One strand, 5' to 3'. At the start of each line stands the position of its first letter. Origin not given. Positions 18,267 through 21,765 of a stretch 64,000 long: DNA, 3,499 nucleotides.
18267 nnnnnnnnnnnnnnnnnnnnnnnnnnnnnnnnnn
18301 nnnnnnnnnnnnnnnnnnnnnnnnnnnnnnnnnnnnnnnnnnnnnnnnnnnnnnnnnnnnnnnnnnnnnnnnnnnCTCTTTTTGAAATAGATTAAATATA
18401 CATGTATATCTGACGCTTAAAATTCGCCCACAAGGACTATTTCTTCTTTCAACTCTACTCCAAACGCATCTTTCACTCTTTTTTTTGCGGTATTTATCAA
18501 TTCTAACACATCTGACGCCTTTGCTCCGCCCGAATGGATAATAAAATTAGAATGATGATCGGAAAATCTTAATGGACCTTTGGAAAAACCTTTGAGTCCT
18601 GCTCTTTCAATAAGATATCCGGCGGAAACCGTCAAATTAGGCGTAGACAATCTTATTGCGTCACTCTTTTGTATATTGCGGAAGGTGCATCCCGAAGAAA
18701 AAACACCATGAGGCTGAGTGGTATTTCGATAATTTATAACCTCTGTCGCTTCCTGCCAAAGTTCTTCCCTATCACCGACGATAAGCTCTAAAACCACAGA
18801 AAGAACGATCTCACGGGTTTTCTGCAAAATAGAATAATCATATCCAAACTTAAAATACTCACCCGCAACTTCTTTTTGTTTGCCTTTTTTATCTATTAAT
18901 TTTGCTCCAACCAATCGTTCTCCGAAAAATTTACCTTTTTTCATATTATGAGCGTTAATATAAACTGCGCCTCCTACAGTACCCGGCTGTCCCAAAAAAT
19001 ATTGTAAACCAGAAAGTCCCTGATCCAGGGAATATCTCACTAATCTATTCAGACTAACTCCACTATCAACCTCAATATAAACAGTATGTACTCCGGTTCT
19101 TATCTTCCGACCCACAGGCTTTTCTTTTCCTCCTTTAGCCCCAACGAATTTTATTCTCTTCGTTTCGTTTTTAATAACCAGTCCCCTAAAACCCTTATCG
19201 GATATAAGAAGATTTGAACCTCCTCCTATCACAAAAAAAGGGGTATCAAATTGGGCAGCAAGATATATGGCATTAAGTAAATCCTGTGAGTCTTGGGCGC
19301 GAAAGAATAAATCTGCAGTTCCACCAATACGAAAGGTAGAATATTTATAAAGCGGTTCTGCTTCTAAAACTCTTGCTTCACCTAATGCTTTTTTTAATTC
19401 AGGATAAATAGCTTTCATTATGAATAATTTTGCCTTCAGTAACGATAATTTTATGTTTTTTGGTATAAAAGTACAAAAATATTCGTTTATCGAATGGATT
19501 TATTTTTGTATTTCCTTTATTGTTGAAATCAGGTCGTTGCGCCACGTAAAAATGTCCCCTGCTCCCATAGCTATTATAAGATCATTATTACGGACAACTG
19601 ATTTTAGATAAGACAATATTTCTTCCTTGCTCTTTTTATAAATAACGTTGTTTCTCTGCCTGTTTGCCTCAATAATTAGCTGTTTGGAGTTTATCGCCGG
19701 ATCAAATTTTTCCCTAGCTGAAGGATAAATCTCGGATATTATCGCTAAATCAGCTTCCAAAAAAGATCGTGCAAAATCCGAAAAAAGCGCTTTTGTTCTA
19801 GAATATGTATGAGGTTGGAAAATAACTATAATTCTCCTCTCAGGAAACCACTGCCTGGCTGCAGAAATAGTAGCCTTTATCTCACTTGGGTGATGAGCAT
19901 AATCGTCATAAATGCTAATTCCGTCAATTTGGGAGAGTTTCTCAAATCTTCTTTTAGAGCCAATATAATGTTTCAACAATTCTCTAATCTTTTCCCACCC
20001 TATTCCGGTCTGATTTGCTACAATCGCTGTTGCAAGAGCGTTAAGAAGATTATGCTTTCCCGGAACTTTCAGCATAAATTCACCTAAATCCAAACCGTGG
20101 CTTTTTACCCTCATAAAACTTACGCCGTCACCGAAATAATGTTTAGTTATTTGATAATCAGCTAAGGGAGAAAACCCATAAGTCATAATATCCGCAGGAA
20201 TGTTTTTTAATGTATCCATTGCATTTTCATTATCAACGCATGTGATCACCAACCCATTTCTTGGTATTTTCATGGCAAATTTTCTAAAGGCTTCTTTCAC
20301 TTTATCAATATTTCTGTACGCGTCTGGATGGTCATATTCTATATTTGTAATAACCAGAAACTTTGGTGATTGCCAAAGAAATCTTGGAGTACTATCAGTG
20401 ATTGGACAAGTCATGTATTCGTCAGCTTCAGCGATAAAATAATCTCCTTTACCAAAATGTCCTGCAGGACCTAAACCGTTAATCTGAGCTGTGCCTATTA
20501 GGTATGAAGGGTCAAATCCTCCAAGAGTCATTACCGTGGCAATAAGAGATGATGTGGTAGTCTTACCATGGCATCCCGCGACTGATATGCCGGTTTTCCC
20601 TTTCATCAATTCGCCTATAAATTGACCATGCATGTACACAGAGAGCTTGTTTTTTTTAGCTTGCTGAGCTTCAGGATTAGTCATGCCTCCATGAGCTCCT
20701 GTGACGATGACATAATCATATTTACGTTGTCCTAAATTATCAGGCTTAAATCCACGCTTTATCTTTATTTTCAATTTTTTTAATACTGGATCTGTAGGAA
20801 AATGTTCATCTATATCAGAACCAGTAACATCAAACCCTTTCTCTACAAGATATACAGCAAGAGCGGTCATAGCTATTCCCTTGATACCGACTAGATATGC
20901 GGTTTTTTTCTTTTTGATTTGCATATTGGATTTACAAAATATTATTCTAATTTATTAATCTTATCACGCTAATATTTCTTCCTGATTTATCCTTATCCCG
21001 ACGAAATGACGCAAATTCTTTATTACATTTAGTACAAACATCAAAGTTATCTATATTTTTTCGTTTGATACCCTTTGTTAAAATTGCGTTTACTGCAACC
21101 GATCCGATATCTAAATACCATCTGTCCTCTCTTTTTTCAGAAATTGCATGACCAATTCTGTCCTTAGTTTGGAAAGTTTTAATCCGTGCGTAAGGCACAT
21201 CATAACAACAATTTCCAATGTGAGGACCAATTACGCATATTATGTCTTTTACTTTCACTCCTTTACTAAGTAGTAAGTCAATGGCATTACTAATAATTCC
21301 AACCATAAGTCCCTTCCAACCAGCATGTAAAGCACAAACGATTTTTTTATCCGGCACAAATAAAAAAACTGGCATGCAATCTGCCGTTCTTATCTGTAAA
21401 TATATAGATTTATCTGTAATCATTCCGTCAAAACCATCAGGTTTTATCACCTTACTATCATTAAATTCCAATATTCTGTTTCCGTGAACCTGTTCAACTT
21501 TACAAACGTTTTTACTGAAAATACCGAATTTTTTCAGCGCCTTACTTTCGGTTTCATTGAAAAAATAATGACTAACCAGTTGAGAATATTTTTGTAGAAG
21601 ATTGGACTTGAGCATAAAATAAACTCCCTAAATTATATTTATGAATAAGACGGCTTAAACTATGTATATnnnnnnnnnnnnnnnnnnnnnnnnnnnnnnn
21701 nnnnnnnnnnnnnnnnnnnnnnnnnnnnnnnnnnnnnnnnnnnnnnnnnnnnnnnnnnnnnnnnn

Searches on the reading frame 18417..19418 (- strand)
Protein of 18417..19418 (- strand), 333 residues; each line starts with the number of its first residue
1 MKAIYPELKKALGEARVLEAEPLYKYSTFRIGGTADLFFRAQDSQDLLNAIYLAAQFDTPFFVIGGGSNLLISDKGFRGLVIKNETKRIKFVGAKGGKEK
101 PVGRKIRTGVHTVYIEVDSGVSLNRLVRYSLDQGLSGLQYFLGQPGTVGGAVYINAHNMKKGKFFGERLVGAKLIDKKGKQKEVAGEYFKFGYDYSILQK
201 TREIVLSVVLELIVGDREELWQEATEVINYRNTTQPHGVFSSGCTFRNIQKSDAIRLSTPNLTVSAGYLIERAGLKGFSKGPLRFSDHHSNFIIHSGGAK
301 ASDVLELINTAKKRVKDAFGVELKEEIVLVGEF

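Call 8: search_protein_families(library=pfam, proteins=[window:18417-19418:-], max_evalue=0.001)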
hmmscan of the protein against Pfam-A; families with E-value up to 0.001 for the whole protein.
window:18417-19418:- (333 aa): 2 families
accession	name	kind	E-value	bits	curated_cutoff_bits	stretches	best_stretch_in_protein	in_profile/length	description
PF02873.21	MurB_C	-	1.2e-24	86.8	27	1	222-330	4-99/99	UDP-N-acetylenolpyruvoylglucosamine reductase, C-terminal domain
PF01565.28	FAD_binding_4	-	7.7e-15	55.2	26.4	1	36-183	2-137/139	FAD binding domain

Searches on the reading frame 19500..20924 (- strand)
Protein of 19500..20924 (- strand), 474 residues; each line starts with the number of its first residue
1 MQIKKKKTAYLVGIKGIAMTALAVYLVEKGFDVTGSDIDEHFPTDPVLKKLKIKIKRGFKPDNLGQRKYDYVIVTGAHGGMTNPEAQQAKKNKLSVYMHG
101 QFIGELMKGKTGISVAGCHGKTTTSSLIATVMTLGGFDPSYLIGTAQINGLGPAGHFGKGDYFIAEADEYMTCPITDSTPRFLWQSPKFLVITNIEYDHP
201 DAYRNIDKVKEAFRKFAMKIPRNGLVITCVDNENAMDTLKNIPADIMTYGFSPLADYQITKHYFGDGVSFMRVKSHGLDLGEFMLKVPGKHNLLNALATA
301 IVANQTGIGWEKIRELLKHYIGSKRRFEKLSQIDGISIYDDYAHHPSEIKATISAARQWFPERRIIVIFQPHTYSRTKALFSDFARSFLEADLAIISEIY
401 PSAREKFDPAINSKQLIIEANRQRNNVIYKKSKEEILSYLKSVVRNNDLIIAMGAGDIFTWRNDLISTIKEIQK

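Call 8: search_protein_families(library=pfam, proteins=[window:19500-20924:-], max_evalue=0.001)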
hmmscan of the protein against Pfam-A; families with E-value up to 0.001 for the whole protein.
window:19500-20924:- (474 aa): 3 families
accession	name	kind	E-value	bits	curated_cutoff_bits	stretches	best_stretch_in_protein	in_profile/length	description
PF02875.26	Mur_ligase_C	-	6.9e-22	79.1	28.4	1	325-456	1-127/127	Mur ligase, glutamate ligase domain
PF08245.18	Mur_ligase_M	-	2.2e-20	73.9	24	1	115-303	1-200/200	Mur ligase middle domain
PF01225.30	Mur_ligase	-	1.7e-13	51.2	21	1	10-110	3-94/95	Mur ligase family, catalytic domain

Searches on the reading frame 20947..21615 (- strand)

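Call 8: search_protein_families(library=pfam, proteins=[window:20947-21615:-], max_evalue=0.001)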
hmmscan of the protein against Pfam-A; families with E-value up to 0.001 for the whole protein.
window:20947-21615:- (222 aa): 1 family
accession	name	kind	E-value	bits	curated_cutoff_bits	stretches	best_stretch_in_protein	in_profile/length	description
PF02578.20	Cu-oxidase_4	-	6.3e-46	157.2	22.9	1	25-218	34-237/238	Multi-copper polyphenol oxidoreductase laccase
